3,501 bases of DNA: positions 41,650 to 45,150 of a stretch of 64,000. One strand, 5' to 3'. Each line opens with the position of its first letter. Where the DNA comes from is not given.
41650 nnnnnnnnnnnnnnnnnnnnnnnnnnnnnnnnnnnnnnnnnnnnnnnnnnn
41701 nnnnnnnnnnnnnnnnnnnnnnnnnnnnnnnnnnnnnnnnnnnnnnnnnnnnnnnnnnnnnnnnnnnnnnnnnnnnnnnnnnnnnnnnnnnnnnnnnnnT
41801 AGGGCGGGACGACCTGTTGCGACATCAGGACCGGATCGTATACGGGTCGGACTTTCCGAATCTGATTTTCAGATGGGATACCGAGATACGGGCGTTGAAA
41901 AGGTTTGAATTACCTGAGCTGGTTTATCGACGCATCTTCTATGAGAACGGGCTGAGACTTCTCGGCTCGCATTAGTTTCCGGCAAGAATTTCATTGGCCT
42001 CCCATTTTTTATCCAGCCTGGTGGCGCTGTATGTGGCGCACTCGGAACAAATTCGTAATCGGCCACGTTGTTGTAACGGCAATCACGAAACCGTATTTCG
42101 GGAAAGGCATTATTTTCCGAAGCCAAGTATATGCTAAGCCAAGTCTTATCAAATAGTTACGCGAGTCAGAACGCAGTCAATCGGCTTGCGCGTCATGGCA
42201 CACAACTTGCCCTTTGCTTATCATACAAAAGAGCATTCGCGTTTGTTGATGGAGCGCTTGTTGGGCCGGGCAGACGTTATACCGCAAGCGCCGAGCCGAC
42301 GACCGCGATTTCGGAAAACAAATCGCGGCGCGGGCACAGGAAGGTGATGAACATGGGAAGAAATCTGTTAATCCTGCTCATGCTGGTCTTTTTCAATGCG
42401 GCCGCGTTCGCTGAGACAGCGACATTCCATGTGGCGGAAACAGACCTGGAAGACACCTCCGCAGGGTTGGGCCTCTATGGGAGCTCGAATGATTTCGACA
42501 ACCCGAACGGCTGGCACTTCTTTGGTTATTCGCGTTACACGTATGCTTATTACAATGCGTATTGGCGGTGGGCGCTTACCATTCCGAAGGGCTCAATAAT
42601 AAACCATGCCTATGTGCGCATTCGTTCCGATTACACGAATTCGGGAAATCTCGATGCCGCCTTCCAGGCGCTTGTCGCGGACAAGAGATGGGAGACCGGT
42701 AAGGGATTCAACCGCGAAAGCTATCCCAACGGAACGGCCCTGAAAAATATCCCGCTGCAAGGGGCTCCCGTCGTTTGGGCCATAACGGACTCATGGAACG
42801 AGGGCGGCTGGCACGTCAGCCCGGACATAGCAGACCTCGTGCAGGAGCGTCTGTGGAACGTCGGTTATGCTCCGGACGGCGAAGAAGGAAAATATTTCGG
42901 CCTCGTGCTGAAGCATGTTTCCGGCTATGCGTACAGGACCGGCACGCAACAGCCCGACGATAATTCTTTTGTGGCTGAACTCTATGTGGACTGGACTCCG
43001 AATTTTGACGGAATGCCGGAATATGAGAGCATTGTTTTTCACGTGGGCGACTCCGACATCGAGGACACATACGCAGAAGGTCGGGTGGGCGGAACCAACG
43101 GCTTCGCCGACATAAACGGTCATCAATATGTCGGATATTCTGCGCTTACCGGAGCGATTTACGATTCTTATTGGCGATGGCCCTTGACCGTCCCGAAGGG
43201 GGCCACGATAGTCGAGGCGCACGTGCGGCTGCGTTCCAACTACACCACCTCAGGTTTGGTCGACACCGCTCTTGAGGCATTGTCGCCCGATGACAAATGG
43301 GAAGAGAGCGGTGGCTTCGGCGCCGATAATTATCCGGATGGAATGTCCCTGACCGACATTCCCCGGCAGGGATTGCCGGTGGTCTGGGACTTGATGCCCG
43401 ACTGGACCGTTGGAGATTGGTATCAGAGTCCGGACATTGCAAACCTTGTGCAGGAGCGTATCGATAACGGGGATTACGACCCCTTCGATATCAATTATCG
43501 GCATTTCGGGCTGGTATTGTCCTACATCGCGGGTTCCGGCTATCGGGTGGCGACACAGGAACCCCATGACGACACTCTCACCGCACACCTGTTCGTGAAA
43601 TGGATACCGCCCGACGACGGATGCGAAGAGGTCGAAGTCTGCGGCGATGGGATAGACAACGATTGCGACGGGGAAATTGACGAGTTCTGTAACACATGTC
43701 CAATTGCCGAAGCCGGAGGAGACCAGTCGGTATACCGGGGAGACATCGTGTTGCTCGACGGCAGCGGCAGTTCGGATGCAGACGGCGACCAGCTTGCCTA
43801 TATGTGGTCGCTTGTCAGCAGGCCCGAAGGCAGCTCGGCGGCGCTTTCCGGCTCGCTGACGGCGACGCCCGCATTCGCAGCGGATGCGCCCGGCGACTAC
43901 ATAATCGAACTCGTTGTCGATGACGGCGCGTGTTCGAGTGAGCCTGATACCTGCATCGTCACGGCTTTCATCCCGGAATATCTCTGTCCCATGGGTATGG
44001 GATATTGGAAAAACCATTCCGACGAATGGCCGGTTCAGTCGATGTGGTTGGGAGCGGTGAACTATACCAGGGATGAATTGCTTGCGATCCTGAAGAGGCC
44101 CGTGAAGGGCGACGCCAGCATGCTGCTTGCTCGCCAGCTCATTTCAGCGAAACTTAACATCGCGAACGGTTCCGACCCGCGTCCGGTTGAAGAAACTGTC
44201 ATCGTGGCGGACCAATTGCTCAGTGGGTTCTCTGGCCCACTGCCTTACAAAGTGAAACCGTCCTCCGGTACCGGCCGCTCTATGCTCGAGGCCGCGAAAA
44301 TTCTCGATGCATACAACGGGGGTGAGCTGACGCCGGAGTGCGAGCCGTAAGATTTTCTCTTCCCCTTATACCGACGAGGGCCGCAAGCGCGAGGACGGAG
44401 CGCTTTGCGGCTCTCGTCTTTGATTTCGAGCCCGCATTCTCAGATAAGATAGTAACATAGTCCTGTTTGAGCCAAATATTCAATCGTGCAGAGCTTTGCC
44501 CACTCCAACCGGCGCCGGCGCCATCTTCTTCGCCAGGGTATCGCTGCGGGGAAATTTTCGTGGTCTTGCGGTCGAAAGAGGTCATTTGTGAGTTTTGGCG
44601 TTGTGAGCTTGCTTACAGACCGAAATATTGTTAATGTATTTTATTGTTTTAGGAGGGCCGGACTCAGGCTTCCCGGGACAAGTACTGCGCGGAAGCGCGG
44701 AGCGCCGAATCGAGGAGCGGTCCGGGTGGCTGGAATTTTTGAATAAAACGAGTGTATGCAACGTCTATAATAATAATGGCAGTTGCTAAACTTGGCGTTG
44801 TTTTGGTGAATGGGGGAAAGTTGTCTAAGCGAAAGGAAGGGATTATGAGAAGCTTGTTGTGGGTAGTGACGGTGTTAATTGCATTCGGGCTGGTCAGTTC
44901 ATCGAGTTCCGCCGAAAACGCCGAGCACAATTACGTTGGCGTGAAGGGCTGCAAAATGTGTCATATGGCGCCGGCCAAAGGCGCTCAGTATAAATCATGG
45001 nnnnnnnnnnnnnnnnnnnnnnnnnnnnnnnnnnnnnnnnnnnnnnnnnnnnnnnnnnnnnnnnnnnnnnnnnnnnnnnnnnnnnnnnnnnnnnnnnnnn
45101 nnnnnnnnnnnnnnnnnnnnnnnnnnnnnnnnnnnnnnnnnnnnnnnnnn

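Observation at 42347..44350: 2-kb secreted protein with an internal tandem duplication of an unassigned ~200-aa domain followed by a PKD-like module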

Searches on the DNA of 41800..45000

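Call 85: search_rna_families(source=window, start=41800, end=45000, threshold=evalue, max_evalue=1)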
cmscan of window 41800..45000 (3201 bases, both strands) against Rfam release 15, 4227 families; matches with E-value up to 1: 0.
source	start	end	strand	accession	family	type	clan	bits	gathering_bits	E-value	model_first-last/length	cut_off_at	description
